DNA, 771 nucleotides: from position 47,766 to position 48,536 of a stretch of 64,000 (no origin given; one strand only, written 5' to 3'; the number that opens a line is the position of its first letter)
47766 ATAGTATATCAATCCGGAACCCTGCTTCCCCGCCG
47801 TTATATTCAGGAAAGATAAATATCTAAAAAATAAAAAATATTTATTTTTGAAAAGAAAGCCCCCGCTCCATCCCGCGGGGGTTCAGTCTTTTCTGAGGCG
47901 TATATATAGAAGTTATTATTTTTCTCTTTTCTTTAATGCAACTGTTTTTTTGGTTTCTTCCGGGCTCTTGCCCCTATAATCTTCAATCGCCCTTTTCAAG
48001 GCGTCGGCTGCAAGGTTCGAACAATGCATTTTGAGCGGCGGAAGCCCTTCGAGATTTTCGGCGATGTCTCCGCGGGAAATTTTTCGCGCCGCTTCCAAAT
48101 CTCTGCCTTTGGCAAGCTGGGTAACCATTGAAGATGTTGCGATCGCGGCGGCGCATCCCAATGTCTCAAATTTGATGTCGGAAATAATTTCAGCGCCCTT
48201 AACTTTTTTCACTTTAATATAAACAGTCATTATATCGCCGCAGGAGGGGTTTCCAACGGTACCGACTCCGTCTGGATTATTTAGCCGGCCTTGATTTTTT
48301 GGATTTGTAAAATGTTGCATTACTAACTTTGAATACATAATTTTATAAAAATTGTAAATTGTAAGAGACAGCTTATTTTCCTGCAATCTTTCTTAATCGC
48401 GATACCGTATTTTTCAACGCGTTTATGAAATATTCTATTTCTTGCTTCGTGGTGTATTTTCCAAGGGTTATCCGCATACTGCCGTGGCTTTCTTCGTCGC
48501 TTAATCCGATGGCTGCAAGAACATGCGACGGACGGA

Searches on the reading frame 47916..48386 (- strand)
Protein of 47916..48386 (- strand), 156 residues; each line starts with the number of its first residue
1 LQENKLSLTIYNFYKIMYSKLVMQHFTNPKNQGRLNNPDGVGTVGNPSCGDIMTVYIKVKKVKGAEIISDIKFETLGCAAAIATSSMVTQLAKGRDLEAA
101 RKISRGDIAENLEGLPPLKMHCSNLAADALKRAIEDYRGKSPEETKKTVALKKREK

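Call 58: search_protein_families(library=pfam, proteins=[window:47916-48386:-], max_evalue=0.001)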
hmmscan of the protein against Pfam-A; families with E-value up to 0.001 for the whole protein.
window:47916-48386:- (156 aa): 1 family
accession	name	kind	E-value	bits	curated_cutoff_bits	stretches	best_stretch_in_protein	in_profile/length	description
PF01592.21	NifU_N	-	1.1e-44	152.1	22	1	17-141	1-124/127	NifU-like N terminal domain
